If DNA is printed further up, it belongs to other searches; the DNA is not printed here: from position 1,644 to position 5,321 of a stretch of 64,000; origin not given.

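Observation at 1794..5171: Single-polypeptide PLD(HKD)-SNF2 helicase with an extra ~300-aa C-terminal domain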

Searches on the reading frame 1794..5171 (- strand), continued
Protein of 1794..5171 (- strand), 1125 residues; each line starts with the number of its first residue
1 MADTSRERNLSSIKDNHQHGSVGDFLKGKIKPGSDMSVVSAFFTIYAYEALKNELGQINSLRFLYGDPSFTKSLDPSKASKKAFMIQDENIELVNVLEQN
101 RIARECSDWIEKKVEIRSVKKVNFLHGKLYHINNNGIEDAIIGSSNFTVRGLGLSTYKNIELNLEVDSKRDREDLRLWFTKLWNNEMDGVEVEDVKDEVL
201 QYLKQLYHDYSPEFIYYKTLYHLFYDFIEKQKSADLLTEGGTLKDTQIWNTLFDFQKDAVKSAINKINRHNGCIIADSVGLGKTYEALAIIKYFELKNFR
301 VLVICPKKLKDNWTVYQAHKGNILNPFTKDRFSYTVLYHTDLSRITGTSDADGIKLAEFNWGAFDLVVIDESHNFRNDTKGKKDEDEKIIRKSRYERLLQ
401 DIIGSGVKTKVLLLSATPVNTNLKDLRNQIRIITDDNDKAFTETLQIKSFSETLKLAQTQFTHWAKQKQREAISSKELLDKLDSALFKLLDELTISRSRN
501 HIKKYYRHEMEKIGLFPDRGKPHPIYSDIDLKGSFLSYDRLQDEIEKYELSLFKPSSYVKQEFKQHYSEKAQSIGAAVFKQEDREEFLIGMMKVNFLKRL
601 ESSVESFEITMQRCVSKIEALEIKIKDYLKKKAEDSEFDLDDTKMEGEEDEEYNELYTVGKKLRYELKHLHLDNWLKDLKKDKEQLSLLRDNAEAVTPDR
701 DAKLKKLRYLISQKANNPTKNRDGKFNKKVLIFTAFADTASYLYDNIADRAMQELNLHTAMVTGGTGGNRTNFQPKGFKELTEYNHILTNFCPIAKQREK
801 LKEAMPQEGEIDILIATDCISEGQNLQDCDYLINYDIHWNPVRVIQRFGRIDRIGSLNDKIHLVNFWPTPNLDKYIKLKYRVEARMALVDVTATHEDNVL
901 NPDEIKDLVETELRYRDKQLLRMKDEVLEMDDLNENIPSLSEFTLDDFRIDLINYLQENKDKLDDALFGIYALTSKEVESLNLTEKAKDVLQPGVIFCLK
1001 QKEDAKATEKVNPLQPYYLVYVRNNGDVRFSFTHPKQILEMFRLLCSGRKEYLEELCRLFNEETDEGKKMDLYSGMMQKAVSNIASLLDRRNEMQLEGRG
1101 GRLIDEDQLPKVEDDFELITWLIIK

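Call 45: search_protein_families(library=padloc, proteins=[L079:9986-13240:+, L079:13249-14007:+, L079:14031-15983:+, L079:15997-18939:+, L002:13385-17164:+, L002:17161-19047:+], max_evalue=0.00001)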
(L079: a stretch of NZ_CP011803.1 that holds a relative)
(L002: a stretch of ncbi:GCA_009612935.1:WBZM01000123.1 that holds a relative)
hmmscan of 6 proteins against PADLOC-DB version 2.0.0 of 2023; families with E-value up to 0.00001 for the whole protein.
L079:9986-13240:+ (1084 aa): 28 families (the best 25 are shown)
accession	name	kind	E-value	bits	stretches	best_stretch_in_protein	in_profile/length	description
PDLC01075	C3a139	-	1.3e-138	461.9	1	20-1083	18-947/948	HKD+Snf2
PDLC02621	DrmD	-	7.5e-37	125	1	543-840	366-640/1040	DrmD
PDLC02619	DrmD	-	2.3e-34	116.7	2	647-832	359-542/872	DrmD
PDLC02500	BrxHI|BrxHII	-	3.7e-30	103.2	1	656-835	434-584/933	BrxHI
PDLC02193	PLD_Helicase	-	2.1e-28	97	1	656-873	646-850/905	-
PDLC02623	DrmD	-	3.9e-28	95.7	1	680-869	510-667/1040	DrmD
PDLC00659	HmaA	-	2.1e-25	86.8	1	640-834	448-620/1176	SNF2 helicase / DEAD-box helicase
PDLC04556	PDC-M27C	-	2.6e-25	86.9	2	251-311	38-101/892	-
PDLC02572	DrmA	-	2.6e-25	86.6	1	544-829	364-627/1043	DrmA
PDLC03830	ZacC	-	2.7e-24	83.9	2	351-415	238-299/1019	-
PDLC02843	DpdE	-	4e-23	79.3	2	271-409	179-302/1091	DpdE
PDLC02632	DrmD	-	3.2e-20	70.2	1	571-839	393-637/662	DrmD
PDLC02840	DpdE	-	6.6e-19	65.7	2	271-408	180-306/1091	DpdE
PDLC04554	PDC-M27C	-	4.5e-17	59.6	1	355-426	194-264/1217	-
PDLC02633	DrmD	-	1.3e-16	57.8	1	661-837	485-642/839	DrmD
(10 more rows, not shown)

L079:13249-14007:+ (252 aa): 0 families

L079:14031-15983:+ (650 aa): 24 families
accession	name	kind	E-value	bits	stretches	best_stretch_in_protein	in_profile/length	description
PDLC03634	MTase_III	-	2.7e-216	718.2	1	24-649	3-620/621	Type III methyltransferase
PDLC03637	MTase_III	-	8.1e-117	389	1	34-523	47-507/513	Type III methyltransferase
PDLC03641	MTase_III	-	1.7e-110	368.5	1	37-536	18-512/657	Type III methyltransferase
PDLC03644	MTase_III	-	1.5e-79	266.2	1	77-473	5-388/542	Type III methyltransferase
PDLC03642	MTase_III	-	1.1e-57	194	1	103-469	75-400/528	Type III methyltransferase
PDLC03640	MTase_III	-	1.1e-54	184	2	102-265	35-197/654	Type III methyltransferase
PDLC03636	MTase_III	-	5.3e-54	181.9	2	184-470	91-397/575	Type III methyltransferase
PDLC03639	MTase_III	-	1.3e-40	137.3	2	109-330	86-280/639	Type III methyltransferase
PDLC03635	MTase_III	-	2.9e-40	136.6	2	186-452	265-552/708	Type III methyltransferase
PDLC03643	MTase_III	-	7.9e-40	135.3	1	193-511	1-316/465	Type III methyltransferase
PDLC03354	MTase_II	-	6.6e-31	105.7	1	110-486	60-384/425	Type II methyltransferase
PDLC03646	MTase_III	-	5.6e-30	101.9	3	325-478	684-838/1057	Type III methyltransferase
PDLC03278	MTase_II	-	8.5e-29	99.2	2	168-267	26-122/390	Type II methyltransferase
PDLC03638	MTase_III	-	6.9e-28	95.4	2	186-468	428-667/816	Type III methyltransferase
PDLC03645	MTase_III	-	4.6e-22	75.9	1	113-319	142-323/709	Type III methyltransferase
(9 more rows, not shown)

L079:15997-18939:+ (980 aa): 3 families
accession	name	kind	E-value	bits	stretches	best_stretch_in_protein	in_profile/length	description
PDLC03647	REase_III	-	0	1128.2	1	1-979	1-985/989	Type III restriction enzyme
PDLC03649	REase_III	-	4.1e-98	327.5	1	1-976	3-963/973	Type III restriction enzyme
PDLC01763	Cas3b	-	9.9e-06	22.5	0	87-224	260-389/762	-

L002:13385-17164:+ (1259 aa): 19 families
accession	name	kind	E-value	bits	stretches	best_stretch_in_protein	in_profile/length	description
PDLC03601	REase_MTase_IIG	-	1.2e-54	183.6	3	430-607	333-482/1110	Type IIG restriction enzyme-methyltransferase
PDLC03596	REase_MTase_IIG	-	5.7e-44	148.4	2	648-936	564-824/1148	Type IIG restriction enzyme-methyltransferase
PDLC03612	REase_MTase_IIG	-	3.8e-31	106.2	3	1064-1191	1099-1233/1247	Type IIG restriction enzyme-methyltransferase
PDLC03348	MTase_II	-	1.5e-20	71.3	1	826-1191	346-698/727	Type II methyltransferase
PDLC03604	REase_MTase_IIG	-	9.1e-18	61.7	2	791-937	498-653/1011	Type IIG restriction enzyme-methyltransferase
PDLC02527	PglX|PglXI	-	1.6e-15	53.9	1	824-944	554-672/1332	PglX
PDLC03335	MTase_II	-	5.3e-14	49.8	1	780-959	157-327/607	Type II methyltransferase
PDLC03356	MTase_II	-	8.4e-14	49.3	1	825-938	201-311/545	Type II methyltransferase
PDLC02643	DrmMI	-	8e-13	45.1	1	586-694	602-692/1347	DrmMI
PDLC03313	MTase_II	-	4.5e-09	33.4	0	816-948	135-269/563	Type II methyltransferase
PDLC02523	PglX|PglXI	-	1.5e-08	30.9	0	827-929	562-664/1428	PglX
PDLC02638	DrmMI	-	9e-08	28.7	0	587-740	601-728/935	DrmMI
PDLC03627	REase_MTase_IIG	-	1.2e-07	27.8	1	454-598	328-420/1136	Type IIG restriction enzyme-methyltransferase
PDLC02526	PglX|PglXI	-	1.9e-07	27.9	0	826-926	535-633/640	PglX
PDLC03622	REase_MTase_IIG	-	2.2e-07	26.6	1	584-697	513-620/1524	Type IIG restriction enzyme-methyltransferase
PDLC02528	PglX|PglXI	-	3.9e-07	26.2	0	823-933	469-580/1125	PglX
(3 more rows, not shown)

L002:17161-19047:+ (628 aa): 30 families (the best 25 are shown)
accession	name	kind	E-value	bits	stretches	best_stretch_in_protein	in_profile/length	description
PDLC04135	mad3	-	3.4e-11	41.3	1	3-47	1-43/374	mads_3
PDLC03859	LmuB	-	1.6e-09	35.5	1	3-56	4-53/611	-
PDLC02979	AriA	-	6.9e-09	34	1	3-84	2-87/373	-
PDLC00091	GajA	-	3.9e-08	30.6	1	4-66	3-64/627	AAA ATPase domain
PDLC02335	AbiLi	-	5.2e-08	30.3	1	4-66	50-106/326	AbiLi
PDLC00069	GajA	-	1.3e-07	28.5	1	4-58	3-55/687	AAA ATPase domain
PDLC03865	LmuB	-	1.9e-07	27.7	0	3-45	2-50/1007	-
PDLC00268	PtuA1|PtuA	-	2.4e-07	28.6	1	2-57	3-56/411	AAA ATPase domain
PDLC00278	PtuA1|PtuA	-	3.5e-07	27.8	1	3-51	2-48/436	AAA ATPase domain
PDLC00271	PtuA1|PtuA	-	4.7e-07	27.7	1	3-56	2-53/421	AAA ATPase domain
PDLC00277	PtuA1|PtuA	-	5.7e-07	27.1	1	3-54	2-51/423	AAA ATPase domain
PDLC04140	mad8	-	6.3e-07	27.2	1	16-303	17-206/314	mads_8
PDLC02730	PbeC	-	9.5e-07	25.9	1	3-46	2-48/651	PbeC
PDLC02915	ATPase-Toprim_I-B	-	1.4e-06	25.4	1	4-82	3-77/623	-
PDLC02980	AriA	-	1.8e-06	26.2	0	30-108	3-83/304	-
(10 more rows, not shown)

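Call 51: predict_structure(alignment_id=A1)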
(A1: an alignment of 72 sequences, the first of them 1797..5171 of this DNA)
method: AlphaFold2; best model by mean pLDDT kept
length: 1125 residues; sequences in the alignment: 72
mean_pLDDT: 70.0   pTM: 0.53
mean pLDDT of the five models: 70.0, 67.1, 67.0, 64.4, 63.8
residues with pLDDT >= 90: 156; 70-90: 491; 50-70: 257; < 50: 221
segments of 3 or more residues with pLDDT < 50: 1-7, 73-95, 209-240, 310-315, 418-421, 469-471, 642-652, 890-901, 911-945, 951-994, 1008-1014, 1042-1049, 1063-1069, 1119-1125
pLDDT, mean of each block of 10 residues (from residue 1): 46 84 90 91 85 90 81 44 39 52 84 90 82 88 88 79 88 90 86 86 62 32 40 45 78 82 84 72 77 88 71 54 70 82 79 80 84 57 72 81 75 66 65 80 75 74 57 52 69 72 73 74 83 83 86 87 80 58 76 85 90 91 87 65 44 63 80 91 93 91 94 93 89 89 93 93 76 71 77 83 78 84 73 77 53 78 84 63 54 43 52 45 36 29 46 46 36 31 35 51 53 55 56 52 48 52 48 61 72 63 65 60 44
secondary structure, 60 per line:
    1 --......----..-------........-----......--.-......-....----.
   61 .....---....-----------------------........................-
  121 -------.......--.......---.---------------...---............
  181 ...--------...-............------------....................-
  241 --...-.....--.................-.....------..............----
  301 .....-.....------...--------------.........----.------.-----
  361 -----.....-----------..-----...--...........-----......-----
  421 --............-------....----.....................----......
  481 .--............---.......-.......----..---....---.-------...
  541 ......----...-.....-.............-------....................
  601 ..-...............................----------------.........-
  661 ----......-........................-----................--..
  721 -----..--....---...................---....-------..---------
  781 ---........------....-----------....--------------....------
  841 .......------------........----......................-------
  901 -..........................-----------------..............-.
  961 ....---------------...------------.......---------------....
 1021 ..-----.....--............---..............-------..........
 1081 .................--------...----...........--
elements in order (helices of 4 or more, strands of 3 or more residues): H3-8 H22-29 E35-40 H45-50 H52-55 E60-65 H69-72 H96-113 E114-119 E128-134 E137-143 E163-165 H169-183 E192-194 H196-207 H220-239 H247-251 H254-270 E272-276 H283-296 E301-305 H307-311 E335-338 H339-343 E366-370 E389-391 H394-404 E410-415 H423-434 H442-445 H450-470 H475-481 H484-493 H499-505 H507-513 E523-526 H538-546 H555-558 H561-573 H581-602 H604-634 H651-657 H672-695 H702-716 E730-733 H737-755 E759-762 H784-791 H798-801 E813-816 E831-834 H841-847 E860-867 H872-893 H902-927 H945-958 H960-964 E995-1001 E1017-1022 E1028-1032 H1035-1046 H1050-1063 H1071-1097 E1116-1123

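Call 78: fold_search(model_id=the predicted structure, library=pdb)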
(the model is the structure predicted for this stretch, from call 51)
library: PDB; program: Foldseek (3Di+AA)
matches with E <= 10: 820; with E <= 0.001: 105
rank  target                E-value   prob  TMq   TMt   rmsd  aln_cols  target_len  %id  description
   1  8so8                  8.3e-13  1.00  0.24  0.30  25.7      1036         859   14  Crystal structure of an N-terminally truncated variant of Escherichia coli RapA (released 2024-07-03)
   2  6bog_A                1.4e-12  1.00  0.23  0.27  25.6      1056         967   13  Crystal structure of RapA, a Swi2/Snf2 protein that recycles RNA polymerase during transcription (released 2017-12-13)
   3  8spg                  2.7e-12  1.00  0.27  0.34  25.6      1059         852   14  Crystal structure of N-terminally truncated Escherichia coli RapA in complex with MgADP (released 2024-07-03)
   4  9wbz_A                5.7e-11  1.00  0.27  0.43  34.8       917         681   14  The structure of NCP-motor-ARP module of ncBAF-nucleosome complex (released 2026-02-18)
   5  7zke_E                7.7e-11  1.00  0.29  0.21  11.6       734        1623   14  Mot1:TBP:DNA - pre-hydrolysis state (released 2023-04-26)
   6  6g19_A                7.7e-11  1.00  0.27  0.40  14.0       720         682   15  CryoEM structure of the MDA5-dsRNA filament with 74-degree helical twist (released 2018-11-21)
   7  7vdv_A                9.5e-11  1.00  0.28  0.38  34.4       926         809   14  The overall structure of human chromatin remodeling PBAF-nucleosome complex (released 2022-05-18)
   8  8t0l_F                1.3e-10  1.00  0.25  0.28  22.8      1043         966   13  E. coli Sw2/Snf2 ATPase RapA bound to both ADP-AlF3 and reconstituted E. coli RNA polymerase post-termination complex  (released 2025-04-02)
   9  9ktw_B                1.5e-10  1.00  0.25  0.38  15.8       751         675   15  Cryo-EM structure of wild type RIG-I with 5'p-RNA (released 2025-12-03)
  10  9ku4_B                1.6e-10  1.00  0.25  0.38  15.8       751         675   14  Cryo-EM structure of E373A mutant RIG-I with 5'p-RNA (released 2025-12-03)
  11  9t4v_K                1.9e-10  1.00  0.16  0.21  34.1       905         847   13  Activation intermediate of ALC1/CHD1L bound to a PARylated nucleosome (released 2025-11-19)
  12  6gej_M                3.3e-10  1.00  0.25  0.40  33.9       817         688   14  Chromatin remodeller-nucleosome complex at 3.6 A resolution. (released 2018-10-17)
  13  9gd3_W                3.8e-10  1.00  0.28  0.35  29.1       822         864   13  Structure of a mononucleosome bound by one copy of Chd1 with the DBD on the exit-side DNA. (released 2024-09-18)
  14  5jxr_A                4.4e-10  1.00  0.17  0.27  26.4       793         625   14  Crystal structure of MtISWI (released 2016-12-07)
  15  1z3i                  5.2e-10  1.00  0.28  0.46  10.1       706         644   13  Structure of the SWI2/SNF2 chromatin remodeling domain of eukaryotic Rad54 (released 2005-04-05)
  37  7clg_B                5.7e-09  1.00  0.20  0.26  25.2      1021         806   11  Crystal structure of the ATP-dependent restriction endonuclease SauUSI (released 2021-01-20)
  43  7clg_A                8.9e-09  1.00  0.21  0.26  26.6      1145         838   10  Crystal structure of the ATP-dependent restriction endonuclease SauUSI (released 2021-01-20)
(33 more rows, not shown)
